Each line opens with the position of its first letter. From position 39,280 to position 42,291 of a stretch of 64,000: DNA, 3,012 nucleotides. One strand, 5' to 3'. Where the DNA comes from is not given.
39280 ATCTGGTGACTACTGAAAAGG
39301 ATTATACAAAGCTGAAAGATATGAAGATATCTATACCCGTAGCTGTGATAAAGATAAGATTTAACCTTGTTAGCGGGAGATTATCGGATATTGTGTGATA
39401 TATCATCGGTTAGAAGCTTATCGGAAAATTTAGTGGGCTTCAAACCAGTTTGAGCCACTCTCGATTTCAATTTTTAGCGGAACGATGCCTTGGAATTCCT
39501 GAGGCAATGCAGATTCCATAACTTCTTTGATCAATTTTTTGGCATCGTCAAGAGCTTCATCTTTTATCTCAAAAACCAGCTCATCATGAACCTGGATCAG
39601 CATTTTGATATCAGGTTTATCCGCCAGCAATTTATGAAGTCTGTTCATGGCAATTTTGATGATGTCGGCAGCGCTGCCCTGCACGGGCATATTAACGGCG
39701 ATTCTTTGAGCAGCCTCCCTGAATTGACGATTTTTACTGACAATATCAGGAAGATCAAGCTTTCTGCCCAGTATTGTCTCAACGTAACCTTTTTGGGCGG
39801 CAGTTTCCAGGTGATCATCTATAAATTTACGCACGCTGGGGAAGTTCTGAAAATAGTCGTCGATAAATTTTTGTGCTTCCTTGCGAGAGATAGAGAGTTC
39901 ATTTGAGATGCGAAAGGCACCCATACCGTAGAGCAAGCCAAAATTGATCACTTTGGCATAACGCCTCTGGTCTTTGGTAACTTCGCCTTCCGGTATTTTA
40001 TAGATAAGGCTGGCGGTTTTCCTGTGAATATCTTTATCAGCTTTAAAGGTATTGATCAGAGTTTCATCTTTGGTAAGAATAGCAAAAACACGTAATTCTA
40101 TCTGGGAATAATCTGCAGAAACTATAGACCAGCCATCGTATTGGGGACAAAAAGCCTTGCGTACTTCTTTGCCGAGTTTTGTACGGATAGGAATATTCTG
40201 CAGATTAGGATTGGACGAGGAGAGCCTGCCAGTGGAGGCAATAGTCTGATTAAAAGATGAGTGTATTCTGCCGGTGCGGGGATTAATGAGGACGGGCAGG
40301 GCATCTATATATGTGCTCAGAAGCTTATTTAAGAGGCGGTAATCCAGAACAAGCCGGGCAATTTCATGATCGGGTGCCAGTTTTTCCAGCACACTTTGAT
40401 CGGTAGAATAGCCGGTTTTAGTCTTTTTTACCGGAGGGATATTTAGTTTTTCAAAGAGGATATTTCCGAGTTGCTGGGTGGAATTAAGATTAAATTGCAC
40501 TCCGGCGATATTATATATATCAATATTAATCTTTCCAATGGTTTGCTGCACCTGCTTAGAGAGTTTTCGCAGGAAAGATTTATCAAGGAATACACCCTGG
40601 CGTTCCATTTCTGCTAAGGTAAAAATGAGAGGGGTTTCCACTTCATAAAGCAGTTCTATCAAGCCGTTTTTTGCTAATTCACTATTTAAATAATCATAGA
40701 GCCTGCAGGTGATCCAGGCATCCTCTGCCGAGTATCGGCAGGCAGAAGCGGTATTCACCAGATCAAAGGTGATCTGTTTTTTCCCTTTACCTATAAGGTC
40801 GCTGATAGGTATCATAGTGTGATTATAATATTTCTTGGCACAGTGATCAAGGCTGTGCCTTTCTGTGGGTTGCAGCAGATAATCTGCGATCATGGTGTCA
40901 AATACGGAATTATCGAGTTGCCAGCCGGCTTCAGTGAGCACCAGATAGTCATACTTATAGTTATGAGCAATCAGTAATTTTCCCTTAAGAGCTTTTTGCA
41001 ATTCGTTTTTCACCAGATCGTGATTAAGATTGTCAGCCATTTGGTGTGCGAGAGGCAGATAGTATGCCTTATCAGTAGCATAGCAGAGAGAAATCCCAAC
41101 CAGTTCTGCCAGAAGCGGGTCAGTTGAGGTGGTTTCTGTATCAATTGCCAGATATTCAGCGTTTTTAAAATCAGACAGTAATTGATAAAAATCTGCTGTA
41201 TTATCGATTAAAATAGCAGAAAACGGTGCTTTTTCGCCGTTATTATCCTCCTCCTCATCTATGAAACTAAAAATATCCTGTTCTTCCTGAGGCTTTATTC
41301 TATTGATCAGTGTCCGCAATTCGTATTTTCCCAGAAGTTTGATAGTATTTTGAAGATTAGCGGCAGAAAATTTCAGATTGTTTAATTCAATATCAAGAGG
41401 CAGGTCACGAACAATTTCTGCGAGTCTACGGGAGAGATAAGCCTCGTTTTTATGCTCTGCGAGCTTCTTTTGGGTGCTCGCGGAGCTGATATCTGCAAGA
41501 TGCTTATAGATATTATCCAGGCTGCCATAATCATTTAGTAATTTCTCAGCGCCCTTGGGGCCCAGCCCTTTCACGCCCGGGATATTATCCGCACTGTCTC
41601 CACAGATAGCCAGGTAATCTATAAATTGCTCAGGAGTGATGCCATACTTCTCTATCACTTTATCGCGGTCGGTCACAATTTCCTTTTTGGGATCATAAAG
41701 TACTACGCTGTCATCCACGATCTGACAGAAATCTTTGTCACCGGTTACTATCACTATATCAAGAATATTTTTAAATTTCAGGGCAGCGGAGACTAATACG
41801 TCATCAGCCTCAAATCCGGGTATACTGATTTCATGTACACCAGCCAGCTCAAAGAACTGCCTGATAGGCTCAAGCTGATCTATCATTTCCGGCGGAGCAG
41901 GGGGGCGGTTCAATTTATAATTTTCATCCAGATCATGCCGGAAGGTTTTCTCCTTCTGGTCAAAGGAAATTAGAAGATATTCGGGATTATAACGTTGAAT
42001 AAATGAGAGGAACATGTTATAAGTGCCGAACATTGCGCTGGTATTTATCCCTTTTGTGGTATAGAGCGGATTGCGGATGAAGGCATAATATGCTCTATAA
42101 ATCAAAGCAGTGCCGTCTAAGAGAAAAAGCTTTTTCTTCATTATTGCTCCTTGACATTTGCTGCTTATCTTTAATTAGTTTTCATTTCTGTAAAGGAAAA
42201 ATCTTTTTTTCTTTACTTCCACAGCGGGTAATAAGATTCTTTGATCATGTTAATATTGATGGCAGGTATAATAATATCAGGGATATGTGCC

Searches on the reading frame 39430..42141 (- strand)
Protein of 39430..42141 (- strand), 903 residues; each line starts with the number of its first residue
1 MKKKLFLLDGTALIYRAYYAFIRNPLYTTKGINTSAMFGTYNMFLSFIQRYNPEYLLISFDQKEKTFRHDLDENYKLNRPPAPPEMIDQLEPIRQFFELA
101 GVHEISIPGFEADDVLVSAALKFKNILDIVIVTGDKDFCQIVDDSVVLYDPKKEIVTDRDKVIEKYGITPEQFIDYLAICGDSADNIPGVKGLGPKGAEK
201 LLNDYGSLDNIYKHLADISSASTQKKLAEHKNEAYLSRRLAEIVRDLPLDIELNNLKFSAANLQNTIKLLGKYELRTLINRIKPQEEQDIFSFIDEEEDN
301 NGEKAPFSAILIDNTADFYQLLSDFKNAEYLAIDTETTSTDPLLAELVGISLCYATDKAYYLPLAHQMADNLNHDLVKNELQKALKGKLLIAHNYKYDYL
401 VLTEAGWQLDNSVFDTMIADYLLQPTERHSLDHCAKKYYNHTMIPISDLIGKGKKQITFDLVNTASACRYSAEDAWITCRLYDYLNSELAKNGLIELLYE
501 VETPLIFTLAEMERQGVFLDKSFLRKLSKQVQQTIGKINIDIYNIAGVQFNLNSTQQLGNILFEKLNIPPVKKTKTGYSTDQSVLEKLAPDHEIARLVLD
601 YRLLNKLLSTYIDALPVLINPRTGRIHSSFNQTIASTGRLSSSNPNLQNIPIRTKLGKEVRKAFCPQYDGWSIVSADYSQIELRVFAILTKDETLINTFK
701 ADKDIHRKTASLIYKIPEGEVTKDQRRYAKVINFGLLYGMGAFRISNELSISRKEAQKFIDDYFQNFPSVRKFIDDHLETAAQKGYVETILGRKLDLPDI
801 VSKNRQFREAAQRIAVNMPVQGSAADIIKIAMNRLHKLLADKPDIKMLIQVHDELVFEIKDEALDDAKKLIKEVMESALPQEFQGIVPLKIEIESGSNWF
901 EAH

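Call 65: search_protein_families(library=pfam, proteins=[window:39430-42141:-], max_evalue=0.001)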
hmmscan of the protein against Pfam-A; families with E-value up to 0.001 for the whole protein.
window:39430-42141:- (903 aa): 5 families
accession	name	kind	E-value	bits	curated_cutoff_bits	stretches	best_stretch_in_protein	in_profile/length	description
PF00476.26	DNA_pol_A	-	2.8e-155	517.4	34.3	1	523-900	3-380/381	DNA polymerase family A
PF02739.22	5_3_exonuc_N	-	7.8e-48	162.7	34.3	1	4-167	1-164/164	5'-3' exonuclease, N-terminal resolvase-like domain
PF01367.25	5_3_exonuc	-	3.9e-33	114.2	40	1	168-261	1-94/97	5'-3' exonuclease, C-terminal SAM fold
PF01612.26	DNA_pol_A_exo1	-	1.1e-25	90.9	23.6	1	312-489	4-172/173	3'-5' exonuclease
PF22619.2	DNA_polI_exo1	-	9.1e-08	32.5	27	1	336-456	4-118/140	DNA polymerase I, ribonuclease H-like domain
